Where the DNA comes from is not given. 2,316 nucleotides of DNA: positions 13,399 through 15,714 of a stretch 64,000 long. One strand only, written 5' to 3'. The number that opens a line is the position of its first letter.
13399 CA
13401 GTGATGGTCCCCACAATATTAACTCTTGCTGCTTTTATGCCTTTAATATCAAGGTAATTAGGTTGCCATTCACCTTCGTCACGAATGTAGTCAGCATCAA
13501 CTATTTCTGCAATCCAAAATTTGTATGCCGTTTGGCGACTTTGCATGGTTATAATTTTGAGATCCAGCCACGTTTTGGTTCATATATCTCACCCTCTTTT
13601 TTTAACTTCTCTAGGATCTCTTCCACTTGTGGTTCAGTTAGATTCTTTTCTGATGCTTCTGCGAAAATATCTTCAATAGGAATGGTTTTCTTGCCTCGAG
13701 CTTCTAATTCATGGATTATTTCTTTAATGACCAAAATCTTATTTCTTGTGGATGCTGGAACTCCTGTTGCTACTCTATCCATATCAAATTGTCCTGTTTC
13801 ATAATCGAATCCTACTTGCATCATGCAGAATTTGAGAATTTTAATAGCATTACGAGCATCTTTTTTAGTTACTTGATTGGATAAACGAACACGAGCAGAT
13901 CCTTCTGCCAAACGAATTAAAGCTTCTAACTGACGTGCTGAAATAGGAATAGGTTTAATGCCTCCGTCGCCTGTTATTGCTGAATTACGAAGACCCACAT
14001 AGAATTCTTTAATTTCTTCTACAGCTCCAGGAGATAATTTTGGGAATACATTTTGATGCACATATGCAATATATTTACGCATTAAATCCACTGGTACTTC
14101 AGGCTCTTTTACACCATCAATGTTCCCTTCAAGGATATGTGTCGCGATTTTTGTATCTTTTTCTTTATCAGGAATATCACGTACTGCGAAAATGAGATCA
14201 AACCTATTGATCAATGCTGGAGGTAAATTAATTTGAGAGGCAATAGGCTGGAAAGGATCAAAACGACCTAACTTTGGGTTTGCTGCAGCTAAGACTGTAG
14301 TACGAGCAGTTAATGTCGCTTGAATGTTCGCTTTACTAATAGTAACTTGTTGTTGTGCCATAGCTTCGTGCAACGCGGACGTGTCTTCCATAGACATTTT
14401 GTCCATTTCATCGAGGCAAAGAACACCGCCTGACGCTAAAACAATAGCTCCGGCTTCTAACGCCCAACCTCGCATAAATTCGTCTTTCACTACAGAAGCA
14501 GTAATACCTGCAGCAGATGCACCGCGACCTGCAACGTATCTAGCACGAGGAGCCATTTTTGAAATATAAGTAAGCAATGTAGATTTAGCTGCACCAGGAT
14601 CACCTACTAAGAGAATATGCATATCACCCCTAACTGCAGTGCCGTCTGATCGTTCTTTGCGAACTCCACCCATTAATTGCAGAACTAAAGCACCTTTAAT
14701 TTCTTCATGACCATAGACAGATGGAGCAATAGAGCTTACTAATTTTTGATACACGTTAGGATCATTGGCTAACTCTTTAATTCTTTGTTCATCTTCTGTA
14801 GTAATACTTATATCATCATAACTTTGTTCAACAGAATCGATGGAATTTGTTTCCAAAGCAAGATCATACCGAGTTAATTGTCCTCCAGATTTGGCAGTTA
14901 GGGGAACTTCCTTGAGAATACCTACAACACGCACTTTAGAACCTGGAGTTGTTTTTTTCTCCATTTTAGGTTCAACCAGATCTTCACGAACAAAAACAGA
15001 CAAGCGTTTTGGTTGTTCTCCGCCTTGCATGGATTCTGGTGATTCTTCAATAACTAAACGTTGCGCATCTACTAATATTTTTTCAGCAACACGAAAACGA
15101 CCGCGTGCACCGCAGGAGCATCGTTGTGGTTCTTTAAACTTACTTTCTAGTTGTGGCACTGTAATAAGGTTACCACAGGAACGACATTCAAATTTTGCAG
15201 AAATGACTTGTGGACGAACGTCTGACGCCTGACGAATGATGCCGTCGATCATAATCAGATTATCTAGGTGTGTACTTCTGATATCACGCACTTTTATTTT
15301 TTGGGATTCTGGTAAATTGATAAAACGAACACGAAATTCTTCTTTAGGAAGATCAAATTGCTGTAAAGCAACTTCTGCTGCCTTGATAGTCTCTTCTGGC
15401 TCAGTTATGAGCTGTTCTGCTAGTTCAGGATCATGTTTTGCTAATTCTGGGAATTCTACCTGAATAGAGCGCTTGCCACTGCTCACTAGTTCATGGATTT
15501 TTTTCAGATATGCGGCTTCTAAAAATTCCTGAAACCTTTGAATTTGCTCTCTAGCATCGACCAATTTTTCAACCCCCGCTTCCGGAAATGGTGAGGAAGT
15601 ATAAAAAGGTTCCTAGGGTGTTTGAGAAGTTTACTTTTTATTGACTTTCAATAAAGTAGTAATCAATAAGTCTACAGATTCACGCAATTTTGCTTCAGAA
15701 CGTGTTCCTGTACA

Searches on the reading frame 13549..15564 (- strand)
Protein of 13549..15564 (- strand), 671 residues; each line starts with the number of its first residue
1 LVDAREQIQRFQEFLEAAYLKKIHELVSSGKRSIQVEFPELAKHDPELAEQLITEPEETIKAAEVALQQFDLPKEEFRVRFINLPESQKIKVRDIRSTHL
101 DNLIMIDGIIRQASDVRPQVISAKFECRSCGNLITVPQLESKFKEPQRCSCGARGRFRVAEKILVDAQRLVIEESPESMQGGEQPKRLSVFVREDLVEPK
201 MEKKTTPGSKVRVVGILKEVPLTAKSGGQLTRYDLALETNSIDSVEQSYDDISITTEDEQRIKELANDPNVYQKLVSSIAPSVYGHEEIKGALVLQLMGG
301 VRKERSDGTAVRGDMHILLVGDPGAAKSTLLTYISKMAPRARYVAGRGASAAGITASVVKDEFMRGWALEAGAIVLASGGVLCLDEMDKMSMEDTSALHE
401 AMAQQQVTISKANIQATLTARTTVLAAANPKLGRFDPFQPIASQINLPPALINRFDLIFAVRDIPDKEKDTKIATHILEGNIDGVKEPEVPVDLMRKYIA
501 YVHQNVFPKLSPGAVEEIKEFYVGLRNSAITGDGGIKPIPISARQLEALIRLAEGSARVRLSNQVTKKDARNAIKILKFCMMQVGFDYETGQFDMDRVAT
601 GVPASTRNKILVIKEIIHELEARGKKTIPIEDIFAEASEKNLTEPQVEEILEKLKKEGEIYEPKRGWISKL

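Call 98: search_protein_families(library=pfam, proteins=[window:13549-15564:-], max_evalue=0.00001)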
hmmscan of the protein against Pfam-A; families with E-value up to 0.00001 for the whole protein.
window:13549-15564:- (671 aa): 8 families
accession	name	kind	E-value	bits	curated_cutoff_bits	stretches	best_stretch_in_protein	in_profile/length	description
PF00493.29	MCM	-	2.6e-91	305.1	23.3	1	258-479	1-222/224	MCM P-loop domain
PF17207.9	MCM_OB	-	3.5e-25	88.6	24.8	1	91-220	1-125/126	MCM OB domain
PF17855.7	MCM_lid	-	1.6e-24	86.6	27.4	1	493-580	1-86/87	MCM AAA-lid domain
PF01078.27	Mg_chelatase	-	1.6e-12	47.7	20.3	1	369-430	97-158/207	Magnesium chelatase, subunit ChlI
PF14551.11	MCM_N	-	3.2e-10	40.7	24.9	1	9-70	2-72/95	MCM N-terminal domain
PF21120.3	MCM_WH_arc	-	1.3e-07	32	26.1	1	609-668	2-62/63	Archaeal MCM, winged-helix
PF07726.17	AAA_3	-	1e-06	29.1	27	1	316-430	1-112/131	ATPase family associated with various cellular activities (AAA)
PF07728.20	AAA_5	-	3.4e-06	27.5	22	1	316-431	1-124/139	AAA domain (dynein-related subfamily)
